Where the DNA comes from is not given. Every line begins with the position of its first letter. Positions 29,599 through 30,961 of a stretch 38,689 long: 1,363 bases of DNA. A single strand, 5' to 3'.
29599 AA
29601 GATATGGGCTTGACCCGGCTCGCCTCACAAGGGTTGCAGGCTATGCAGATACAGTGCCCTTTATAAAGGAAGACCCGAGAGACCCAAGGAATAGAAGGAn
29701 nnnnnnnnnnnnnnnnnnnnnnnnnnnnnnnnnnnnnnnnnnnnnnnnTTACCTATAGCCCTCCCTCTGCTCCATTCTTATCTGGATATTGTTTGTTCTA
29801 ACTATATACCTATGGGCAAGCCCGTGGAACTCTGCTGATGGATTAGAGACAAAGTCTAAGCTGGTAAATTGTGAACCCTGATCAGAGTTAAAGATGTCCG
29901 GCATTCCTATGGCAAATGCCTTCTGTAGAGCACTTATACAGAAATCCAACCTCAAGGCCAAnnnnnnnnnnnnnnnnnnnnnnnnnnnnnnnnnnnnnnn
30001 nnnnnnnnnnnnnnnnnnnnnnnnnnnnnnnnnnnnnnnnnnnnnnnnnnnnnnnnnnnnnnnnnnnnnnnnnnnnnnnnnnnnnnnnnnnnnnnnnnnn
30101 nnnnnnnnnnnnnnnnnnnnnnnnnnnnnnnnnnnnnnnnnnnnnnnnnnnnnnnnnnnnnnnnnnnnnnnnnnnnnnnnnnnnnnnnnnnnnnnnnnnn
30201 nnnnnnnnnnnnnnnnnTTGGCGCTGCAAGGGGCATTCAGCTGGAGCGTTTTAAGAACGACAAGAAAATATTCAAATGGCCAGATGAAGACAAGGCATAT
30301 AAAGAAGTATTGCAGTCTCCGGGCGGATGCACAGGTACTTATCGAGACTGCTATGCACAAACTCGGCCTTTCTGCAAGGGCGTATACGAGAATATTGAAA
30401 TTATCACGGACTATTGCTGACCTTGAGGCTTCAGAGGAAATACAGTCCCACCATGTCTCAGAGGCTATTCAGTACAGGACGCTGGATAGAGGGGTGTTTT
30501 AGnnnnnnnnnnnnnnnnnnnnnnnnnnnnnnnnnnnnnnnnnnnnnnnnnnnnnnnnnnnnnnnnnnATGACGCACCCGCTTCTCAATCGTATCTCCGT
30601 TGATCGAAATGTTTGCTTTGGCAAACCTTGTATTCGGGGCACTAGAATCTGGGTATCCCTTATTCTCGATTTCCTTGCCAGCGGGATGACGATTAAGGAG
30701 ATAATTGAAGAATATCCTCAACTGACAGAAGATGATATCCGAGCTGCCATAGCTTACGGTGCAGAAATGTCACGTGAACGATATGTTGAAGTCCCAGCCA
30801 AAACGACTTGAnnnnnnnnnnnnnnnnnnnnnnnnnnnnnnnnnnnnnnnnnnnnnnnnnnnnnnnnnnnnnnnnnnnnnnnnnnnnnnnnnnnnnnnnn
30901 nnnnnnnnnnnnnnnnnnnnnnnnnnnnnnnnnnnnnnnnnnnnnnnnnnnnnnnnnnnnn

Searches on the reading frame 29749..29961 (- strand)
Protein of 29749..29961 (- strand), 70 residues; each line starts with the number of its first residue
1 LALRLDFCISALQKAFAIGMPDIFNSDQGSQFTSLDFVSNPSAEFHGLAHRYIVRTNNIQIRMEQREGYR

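Call 10: search_protein_families(library=pfam, proteins=[window:29749-29961:-], max_evalue=0.01)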
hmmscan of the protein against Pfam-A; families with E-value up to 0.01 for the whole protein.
window:29749-29961:- (70 aa): 1 family
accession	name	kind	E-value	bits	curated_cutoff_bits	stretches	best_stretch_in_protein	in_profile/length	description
PF00665.32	rve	-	0.0005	20.7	32.6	1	9-61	52-94/102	Integrase core domain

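Call 55: search_protein_families(library=ncbifam, proteins=[window:29749-29961:-], max_evalue=0.001)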
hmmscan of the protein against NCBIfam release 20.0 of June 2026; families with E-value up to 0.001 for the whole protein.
window:29749-29961:- (70 aa): 1 family
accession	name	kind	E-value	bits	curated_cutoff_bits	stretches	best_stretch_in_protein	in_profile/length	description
NF033516.0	transpos_IS3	equivalog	9.7e-05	21.8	160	1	4-38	256-293/369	IS3 family transposase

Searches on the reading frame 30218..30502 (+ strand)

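Call 10: search_protein_families(library=pfam, proteins=[window:30218-30502:+], max_evalue=0.01)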
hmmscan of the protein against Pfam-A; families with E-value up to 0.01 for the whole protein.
window:30218-30502:+ (94 aa): 2 families
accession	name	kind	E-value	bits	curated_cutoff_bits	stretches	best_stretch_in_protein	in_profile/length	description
PF13335.12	Mg_chelatase_C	-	1.3e-26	93.5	26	1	12-87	20-94/94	Magnesium chelatase, subunit ChlI C-terminal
PF17855.7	MCM_lid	-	0.00019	22.3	27.4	1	27-85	26-81/87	MCM AAA-lid domain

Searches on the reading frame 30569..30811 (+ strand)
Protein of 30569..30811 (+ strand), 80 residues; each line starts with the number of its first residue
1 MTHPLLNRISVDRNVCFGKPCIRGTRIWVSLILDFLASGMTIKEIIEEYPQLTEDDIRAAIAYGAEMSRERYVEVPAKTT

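Call 10: search_protein_families(library=pfam, proteins=[window:30569-30811:+], max_evalue=0.01)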
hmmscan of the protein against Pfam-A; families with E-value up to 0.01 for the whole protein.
window:30569-30811:+ (80 aa): 1 family
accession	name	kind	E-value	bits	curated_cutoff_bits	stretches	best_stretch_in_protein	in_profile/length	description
PF04255.20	DUF433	-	6.4e-27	93.6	23.6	1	9-63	1-55/56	Protein of unknown function (DUF433)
